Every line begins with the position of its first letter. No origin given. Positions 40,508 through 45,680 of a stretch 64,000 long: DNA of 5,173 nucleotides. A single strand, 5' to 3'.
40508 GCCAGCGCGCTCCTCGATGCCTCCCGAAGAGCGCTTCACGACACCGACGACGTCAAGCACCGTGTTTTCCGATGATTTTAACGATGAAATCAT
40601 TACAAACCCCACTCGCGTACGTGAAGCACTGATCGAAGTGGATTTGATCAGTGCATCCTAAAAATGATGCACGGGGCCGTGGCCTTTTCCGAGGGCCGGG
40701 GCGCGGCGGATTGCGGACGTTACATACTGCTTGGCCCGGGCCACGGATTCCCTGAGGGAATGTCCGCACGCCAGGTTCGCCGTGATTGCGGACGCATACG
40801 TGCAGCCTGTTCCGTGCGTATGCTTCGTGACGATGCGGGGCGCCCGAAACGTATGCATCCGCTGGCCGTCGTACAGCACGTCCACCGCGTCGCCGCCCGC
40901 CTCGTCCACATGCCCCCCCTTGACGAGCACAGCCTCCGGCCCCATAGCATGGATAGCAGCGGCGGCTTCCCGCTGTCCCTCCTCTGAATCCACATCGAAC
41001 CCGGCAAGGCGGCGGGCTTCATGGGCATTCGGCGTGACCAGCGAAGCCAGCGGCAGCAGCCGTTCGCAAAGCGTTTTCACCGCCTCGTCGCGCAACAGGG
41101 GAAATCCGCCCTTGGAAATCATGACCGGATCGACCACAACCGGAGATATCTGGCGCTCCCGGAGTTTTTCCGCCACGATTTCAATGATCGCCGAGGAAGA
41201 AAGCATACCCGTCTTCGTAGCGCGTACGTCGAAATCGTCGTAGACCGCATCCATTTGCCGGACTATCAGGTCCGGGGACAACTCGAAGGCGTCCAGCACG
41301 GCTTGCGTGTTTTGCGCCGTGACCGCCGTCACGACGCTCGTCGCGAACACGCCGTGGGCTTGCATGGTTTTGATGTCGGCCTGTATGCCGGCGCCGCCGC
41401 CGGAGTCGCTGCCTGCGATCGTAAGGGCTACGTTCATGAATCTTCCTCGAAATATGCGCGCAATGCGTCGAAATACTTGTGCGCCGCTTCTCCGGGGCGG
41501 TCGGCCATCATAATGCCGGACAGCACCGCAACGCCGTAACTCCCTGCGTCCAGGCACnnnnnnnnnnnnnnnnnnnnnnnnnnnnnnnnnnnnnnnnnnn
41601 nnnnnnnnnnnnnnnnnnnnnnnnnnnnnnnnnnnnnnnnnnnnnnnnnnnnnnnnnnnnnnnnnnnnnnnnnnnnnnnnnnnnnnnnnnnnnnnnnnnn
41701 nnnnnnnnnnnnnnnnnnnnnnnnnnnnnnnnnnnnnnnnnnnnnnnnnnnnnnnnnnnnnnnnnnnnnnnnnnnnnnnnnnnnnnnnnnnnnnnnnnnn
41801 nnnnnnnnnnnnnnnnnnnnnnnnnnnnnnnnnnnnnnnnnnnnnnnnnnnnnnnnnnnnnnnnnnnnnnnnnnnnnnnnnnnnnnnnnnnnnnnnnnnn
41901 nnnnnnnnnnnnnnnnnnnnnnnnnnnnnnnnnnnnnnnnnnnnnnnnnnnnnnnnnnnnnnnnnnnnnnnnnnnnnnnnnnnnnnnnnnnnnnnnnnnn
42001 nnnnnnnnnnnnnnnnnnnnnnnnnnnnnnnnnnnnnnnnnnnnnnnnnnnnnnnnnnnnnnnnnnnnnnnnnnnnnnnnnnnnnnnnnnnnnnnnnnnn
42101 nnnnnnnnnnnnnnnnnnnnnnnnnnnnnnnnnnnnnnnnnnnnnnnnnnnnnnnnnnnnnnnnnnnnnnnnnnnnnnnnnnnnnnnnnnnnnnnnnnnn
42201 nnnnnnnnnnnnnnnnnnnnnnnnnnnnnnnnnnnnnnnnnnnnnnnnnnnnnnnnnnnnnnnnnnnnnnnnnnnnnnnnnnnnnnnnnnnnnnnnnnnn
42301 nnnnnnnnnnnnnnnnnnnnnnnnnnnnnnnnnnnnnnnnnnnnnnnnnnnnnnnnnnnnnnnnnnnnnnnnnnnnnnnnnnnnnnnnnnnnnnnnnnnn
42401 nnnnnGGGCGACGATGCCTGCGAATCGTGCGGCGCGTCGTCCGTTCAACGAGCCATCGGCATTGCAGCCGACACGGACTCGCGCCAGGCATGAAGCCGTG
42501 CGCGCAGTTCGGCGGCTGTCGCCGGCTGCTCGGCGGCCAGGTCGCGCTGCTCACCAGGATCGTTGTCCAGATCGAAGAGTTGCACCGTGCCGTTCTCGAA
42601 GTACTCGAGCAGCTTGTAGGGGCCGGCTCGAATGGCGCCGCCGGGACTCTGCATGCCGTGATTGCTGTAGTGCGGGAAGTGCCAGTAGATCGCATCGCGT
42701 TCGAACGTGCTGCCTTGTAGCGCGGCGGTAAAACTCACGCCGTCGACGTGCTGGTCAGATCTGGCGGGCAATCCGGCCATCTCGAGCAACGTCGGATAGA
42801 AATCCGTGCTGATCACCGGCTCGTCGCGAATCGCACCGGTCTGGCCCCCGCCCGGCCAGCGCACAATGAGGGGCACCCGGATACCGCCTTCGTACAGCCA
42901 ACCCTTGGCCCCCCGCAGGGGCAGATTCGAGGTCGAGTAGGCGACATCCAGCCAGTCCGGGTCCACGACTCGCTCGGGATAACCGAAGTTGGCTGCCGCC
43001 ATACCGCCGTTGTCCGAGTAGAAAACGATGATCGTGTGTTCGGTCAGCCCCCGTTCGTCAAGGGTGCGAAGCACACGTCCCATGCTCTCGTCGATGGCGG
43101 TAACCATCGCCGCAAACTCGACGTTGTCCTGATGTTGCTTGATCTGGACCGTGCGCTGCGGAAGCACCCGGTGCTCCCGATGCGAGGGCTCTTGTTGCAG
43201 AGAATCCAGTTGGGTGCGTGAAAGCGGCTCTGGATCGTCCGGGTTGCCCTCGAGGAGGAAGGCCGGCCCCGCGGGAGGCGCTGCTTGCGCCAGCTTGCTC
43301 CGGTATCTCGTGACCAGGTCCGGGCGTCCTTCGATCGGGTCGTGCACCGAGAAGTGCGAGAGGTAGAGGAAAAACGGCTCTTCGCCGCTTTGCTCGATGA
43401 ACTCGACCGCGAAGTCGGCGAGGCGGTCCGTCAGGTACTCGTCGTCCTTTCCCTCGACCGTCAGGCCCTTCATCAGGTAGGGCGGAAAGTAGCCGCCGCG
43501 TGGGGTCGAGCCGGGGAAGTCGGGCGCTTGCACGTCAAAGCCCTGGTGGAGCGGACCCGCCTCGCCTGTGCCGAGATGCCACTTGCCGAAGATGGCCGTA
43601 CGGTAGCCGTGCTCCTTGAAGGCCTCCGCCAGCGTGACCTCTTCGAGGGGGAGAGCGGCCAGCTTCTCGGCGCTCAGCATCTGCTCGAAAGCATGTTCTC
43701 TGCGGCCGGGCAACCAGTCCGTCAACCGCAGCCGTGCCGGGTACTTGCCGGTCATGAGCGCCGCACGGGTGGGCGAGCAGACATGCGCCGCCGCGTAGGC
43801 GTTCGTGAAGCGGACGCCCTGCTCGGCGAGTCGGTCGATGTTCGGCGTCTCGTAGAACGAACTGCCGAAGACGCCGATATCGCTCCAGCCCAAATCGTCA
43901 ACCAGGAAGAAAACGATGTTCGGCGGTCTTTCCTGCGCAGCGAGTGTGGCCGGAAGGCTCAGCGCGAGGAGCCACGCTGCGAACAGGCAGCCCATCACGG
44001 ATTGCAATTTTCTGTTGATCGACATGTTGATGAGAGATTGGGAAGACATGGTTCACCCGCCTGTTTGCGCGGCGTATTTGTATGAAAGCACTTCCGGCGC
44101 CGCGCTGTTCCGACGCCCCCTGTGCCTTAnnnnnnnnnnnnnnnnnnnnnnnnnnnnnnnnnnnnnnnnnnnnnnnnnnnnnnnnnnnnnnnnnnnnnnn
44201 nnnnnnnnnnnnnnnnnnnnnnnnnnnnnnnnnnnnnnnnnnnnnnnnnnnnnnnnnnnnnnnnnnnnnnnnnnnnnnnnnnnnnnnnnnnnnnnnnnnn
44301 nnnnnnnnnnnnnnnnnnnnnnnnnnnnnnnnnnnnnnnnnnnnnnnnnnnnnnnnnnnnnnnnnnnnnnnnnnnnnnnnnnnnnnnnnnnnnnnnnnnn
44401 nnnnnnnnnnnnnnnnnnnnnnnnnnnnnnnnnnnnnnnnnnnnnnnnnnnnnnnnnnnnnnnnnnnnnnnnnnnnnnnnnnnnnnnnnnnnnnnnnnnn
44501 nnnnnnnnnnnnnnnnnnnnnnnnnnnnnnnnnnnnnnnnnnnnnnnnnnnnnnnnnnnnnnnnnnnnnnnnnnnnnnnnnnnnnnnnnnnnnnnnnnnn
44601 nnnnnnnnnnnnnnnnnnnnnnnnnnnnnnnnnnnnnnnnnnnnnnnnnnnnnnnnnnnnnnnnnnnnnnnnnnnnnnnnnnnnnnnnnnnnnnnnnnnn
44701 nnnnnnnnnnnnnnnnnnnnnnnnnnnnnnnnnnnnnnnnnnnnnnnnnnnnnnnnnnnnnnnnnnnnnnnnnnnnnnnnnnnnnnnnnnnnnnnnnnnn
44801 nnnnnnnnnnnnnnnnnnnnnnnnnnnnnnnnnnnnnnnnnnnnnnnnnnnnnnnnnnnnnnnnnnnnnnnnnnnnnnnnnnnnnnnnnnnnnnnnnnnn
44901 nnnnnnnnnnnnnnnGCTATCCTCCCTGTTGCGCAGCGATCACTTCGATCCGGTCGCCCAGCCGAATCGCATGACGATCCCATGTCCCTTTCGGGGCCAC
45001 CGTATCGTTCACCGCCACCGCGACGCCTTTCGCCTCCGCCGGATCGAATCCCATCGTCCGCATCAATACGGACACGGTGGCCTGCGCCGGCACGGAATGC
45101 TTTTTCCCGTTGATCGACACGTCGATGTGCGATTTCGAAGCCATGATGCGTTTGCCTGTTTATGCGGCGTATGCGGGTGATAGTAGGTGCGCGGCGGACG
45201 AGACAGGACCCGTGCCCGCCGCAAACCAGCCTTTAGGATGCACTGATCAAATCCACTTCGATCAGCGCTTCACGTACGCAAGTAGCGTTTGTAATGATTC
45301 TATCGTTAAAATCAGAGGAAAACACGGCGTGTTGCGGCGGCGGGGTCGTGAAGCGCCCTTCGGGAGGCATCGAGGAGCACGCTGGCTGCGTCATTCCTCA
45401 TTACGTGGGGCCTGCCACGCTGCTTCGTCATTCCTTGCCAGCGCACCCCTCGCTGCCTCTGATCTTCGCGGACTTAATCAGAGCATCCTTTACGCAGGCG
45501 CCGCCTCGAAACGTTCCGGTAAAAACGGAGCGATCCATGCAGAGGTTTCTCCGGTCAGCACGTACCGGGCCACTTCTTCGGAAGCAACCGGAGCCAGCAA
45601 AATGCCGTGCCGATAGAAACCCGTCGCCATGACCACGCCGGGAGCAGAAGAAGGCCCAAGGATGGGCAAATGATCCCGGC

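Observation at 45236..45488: Dense family of ~250-bp hairpin-ended MITE-like elements (5 full, 2 truncated, 2 terminal hairpins in 64 kb)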

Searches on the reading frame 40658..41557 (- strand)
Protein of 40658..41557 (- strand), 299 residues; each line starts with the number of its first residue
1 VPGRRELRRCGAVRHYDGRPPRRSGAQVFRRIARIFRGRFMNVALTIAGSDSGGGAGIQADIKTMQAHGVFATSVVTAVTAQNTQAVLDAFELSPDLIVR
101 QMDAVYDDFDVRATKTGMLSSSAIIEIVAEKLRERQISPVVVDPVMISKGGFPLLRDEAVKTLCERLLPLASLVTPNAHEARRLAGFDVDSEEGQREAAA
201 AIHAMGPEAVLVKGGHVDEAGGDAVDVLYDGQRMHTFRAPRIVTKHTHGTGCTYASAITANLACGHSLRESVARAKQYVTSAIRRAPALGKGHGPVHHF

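Call 12: search_protein_families(library=pfam, proteins=[window:40658-41557:-], max_evalue=0.001)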
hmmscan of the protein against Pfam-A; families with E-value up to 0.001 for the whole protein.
window:40658-41557:- (299 aa): 3 families
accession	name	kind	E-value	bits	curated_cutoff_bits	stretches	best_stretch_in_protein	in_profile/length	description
PF08543.17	Phos_pyr_kin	-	4.2e-98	328.1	27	1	51-297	1-246/246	Phosphomethylpyrimidine kinase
PF00294.29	PfkB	-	2e-12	47.5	25.8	1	155-276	165-283/302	pfkB family carbohydrate kinase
PF02110.20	HK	-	1.9e-06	27.9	27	1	116-287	57-223/247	Hydroxyethylthiazole kinase family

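Call 43: find_encoding_contigs(protein=window:40661-41557:-, flank=3000, max_places=4)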
Protein window:40661-41557:- (299 aa): no gene with exactly this product is on record in the collection.

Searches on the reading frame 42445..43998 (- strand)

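Call 61: search_protein_families(library=pfam, proteins=[window:42445-43998:-], max_evalue=0.0001)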
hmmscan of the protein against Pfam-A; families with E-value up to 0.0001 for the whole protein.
window:42445-43998:- (517 aa): 3 families
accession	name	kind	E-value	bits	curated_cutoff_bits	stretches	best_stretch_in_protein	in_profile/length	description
PF00884.28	Sulfatase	-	1.3e-56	192.6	25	1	26-409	1-300/301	Sulfatase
PF16347.10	SGSH_C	-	4.5e-22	79.3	29.3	1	365-503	8-149/154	N-sulphoglucosamine sulphohydrolase, C-terminal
PF01663.27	Phosphodiest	-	6e-11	43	23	1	29-337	2-228/342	Type I phosphodiesterase / nucleotide pyrophosphatase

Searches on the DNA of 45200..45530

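Call 30: search_rna_families(source=window, start=45200, end=45530, threshold=evalue, max_evalue=10, show_alignments=3)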
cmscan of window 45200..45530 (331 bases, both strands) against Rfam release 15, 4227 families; matches with E-value up to 10: 5.
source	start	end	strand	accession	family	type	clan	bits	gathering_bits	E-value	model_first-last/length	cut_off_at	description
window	45360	45461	-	RF03192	mir-6794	Gene; miRNA;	-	23.5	74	0.032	1-62/62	no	mir-6794 microRNA precursor family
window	45305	45323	+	RF01326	CRISPR-DR13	Gene; CRISPR;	-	19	37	1.6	1-30/30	no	CRISPR RNA direct repeat element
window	45286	45326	+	RF00316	snoR43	Gene; snRNA; snoRNA; CD-box;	-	14.6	50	9.8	1-73/73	no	Small nucleolar RNA R43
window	45330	45422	+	RF00046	snoR30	Gene; snRNA; snoRNA; CD-box;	CL00073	13.2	60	5.4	1-96/96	no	Small nucleolar RNA R30/Z108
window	45413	45491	-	RF02628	Hrs1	Gene; sRNA;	-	12.4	56.4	8.2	1-74/74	no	Hfq-regulated sRNA 1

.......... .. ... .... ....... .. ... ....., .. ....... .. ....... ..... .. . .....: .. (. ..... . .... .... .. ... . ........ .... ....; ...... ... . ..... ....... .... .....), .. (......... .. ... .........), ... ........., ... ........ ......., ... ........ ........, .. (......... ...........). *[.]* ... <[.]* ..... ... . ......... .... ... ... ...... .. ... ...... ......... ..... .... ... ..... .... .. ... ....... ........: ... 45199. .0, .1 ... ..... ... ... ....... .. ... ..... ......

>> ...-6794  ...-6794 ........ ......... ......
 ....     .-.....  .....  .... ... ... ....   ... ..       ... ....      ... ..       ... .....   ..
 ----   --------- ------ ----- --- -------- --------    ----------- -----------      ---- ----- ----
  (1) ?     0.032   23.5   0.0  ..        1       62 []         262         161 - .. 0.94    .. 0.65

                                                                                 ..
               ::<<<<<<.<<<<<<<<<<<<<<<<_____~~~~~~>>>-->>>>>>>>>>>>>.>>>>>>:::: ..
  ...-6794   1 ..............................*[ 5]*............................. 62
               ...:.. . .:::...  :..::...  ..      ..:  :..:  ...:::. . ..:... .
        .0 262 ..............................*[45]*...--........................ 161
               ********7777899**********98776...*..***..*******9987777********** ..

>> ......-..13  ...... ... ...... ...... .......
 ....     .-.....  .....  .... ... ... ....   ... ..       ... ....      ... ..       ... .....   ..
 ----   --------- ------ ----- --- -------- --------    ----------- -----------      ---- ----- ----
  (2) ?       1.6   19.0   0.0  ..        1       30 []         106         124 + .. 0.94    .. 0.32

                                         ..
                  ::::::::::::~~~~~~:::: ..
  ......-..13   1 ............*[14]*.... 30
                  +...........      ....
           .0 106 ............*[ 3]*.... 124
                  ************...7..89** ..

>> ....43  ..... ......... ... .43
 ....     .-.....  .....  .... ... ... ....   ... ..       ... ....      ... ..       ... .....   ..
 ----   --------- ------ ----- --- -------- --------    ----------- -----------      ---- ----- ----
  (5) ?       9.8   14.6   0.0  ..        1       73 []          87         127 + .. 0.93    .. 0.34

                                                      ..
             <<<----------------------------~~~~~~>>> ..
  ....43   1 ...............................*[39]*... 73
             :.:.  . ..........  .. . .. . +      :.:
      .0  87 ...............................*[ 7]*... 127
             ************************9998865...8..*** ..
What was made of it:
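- On Any curated RNA family (Rfam 15): At E <= 10 on 45200-45530, the only matches are far-below-threshold chance hits (call 30).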
